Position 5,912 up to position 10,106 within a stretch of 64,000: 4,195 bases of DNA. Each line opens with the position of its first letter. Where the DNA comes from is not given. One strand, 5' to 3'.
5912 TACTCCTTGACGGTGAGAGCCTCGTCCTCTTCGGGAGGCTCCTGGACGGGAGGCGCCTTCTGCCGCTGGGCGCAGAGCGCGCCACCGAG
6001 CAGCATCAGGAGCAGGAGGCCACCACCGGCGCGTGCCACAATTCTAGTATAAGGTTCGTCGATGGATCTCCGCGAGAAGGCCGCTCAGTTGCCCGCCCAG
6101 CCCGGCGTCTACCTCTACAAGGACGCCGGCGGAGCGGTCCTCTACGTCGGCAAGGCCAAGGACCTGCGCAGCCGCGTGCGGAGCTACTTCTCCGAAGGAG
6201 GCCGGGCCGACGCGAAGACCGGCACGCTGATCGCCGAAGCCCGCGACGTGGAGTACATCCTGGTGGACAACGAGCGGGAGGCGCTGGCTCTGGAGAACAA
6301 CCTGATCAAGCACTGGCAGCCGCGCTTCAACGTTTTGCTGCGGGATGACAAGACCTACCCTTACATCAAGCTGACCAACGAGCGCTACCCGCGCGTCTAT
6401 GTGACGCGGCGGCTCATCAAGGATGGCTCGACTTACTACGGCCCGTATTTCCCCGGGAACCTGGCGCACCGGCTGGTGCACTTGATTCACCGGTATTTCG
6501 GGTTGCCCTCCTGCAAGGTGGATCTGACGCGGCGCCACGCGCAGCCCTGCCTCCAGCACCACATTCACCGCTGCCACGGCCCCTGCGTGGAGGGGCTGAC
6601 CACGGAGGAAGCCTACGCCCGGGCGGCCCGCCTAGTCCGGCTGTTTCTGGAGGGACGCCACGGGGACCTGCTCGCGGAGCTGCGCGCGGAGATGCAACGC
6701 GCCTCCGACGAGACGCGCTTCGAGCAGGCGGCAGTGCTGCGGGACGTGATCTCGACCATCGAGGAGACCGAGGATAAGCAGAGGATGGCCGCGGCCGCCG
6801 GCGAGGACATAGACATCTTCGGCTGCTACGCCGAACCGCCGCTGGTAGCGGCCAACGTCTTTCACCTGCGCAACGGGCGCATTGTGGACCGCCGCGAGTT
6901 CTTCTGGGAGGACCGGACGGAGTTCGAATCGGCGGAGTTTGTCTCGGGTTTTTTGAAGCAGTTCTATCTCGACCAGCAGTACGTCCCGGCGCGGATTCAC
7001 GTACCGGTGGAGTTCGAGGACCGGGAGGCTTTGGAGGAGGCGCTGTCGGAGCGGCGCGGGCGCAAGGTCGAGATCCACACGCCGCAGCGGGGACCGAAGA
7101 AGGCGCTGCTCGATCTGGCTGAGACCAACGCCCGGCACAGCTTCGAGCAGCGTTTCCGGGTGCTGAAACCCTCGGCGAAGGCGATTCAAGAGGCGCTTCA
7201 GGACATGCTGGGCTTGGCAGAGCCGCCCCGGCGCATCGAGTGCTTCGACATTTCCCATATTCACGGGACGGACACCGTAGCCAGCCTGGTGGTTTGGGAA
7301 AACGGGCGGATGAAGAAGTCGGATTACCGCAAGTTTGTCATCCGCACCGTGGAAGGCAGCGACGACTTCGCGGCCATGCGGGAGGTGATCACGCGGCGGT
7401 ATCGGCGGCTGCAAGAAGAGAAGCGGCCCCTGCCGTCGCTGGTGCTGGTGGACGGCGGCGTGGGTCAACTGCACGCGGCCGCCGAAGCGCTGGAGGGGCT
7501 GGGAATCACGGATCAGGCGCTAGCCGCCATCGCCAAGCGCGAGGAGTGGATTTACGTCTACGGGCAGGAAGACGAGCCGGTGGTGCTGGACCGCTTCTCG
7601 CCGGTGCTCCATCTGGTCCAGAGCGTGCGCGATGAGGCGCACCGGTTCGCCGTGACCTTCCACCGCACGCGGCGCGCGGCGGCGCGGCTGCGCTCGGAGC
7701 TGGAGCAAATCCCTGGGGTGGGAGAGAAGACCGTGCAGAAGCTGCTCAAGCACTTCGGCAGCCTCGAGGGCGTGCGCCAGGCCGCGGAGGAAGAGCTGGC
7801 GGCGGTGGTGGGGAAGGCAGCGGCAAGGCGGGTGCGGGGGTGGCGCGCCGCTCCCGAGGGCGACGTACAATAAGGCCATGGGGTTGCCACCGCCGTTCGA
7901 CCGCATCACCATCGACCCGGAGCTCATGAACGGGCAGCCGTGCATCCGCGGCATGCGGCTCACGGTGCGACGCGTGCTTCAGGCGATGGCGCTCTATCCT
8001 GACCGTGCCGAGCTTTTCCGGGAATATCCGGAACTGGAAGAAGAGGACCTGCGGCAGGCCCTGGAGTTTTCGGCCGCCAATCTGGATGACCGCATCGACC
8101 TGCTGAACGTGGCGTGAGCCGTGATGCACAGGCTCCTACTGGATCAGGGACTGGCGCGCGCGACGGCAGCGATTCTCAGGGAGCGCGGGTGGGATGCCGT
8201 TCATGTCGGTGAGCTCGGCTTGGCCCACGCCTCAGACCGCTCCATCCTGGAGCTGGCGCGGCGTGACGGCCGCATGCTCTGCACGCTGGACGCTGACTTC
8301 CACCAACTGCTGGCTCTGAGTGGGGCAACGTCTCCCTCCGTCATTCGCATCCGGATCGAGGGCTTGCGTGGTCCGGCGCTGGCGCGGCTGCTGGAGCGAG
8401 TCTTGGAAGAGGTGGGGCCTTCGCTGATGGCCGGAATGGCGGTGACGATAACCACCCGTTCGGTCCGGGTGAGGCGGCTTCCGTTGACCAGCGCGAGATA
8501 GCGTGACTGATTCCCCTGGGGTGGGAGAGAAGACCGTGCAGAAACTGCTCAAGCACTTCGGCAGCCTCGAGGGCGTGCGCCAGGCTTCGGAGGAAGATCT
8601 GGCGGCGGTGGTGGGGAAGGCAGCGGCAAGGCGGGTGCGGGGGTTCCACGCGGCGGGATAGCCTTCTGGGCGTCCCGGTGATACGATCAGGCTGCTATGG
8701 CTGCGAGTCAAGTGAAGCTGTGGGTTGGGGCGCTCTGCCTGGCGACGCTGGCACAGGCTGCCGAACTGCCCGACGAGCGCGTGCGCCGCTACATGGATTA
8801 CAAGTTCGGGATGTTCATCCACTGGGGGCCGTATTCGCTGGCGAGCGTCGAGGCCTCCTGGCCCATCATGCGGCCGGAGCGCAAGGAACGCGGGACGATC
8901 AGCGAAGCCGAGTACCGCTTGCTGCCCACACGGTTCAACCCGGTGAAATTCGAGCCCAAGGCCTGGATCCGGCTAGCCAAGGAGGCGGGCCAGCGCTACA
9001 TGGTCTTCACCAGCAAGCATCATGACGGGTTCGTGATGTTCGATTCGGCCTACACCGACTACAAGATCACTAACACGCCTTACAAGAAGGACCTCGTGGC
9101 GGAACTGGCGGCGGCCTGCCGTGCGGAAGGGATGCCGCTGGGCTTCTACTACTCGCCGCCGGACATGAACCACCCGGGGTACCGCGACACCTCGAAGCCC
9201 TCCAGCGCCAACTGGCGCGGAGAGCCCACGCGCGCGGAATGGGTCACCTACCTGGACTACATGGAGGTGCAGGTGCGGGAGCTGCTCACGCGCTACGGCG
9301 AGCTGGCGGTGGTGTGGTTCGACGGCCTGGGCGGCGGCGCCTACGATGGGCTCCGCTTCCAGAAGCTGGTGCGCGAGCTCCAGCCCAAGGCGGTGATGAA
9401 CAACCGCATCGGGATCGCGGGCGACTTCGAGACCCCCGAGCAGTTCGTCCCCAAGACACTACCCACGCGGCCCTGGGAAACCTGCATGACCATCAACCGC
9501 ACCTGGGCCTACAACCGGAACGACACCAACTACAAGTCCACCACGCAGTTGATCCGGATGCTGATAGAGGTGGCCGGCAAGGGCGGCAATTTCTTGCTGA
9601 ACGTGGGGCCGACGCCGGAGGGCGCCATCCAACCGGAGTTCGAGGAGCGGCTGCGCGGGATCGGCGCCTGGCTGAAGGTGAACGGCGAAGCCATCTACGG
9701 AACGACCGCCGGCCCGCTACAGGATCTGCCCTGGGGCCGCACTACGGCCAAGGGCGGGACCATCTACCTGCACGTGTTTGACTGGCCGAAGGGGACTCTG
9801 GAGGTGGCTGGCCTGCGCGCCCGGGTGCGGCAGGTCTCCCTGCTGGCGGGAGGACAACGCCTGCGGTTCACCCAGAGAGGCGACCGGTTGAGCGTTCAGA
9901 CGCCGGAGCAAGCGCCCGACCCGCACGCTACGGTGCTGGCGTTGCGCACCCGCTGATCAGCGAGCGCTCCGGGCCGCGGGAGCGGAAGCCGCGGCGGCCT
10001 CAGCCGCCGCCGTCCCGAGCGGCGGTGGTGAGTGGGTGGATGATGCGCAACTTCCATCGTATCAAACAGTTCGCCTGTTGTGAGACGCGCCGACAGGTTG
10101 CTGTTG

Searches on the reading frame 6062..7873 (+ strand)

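Call 52: search_protein_families(library=pfam, proteins=[window:6062-7873:+], max_evalue=0.0001)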
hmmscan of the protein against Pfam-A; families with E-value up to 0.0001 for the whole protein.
window:6062-7873:+ (603 aa): 8 families
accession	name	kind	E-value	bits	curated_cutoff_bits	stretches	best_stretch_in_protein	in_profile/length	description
PF08459.17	UvrC_RNaseH_dom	-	7.8e-56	188.8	22.3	1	380-531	1-159/159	UvrC RNAse H endonuclease domain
PF22920.2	UvrC_RNaseH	-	6.9e-40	136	24.3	1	249-364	1-116/116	UvrC Ribonuclease H-like domain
PF14520.12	HHH_5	-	1.5e-09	38.7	27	1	546-591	3-51/57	Helix-hairpin-helix domain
PF02151.25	UVR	-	6.5e-09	35.7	21.5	1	203-235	3-35/36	UvrB/uvrC motif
PF01541.30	GIY-YIG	-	3.3e-07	30.9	22.6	1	14-87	2-74/78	GIY-YIG catalytic domain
PF12826.13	HHH_2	-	4.9e-07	30.3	27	1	550-595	8-55/64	Helix-hairpin-helix motif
PF00633.29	HHH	-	3.4e-06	27.1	24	0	544-563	10-29/30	Helix-hairpin-helix motif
PF01367.25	5_3_exonuc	-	4.6e-05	24.3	40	0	548-577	21-50/97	5'-3' exonuclease, C-terminal SAM fold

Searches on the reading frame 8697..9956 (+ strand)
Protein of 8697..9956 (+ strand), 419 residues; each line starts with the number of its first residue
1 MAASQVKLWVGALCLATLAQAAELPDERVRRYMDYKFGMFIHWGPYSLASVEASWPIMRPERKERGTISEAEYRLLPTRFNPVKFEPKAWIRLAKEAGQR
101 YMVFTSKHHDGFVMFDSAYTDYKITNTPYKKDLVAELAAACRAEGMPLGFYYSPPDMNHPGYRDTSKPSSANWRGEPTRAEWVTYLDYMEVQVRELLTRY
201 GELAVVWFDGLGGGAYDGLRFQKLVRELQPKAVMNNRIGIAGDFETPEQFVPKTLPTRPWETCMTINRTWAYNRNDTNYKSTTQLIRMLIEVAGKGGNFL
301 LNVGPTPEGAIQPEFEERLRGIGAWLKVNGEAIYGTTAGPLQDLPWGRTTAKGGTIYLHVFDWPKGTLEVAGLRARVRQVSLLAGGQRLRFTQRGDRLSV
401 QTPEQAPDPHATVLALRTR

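Call 52: search_protein_families(library=pfam, proteins=[window:8697-9956:+], max_evalue=0.0001)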
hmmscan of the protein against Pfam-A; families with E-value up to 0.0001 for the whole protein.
window:8697-9956:+ (419 aa): 1 family
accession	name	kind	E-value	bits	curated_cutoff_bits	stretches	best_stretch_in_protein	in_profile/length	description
PF01120.23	Alpha_L_fucos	-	3.5e-90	303.4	25.2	1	30-331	28-345/345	Alpha-L-fucosidase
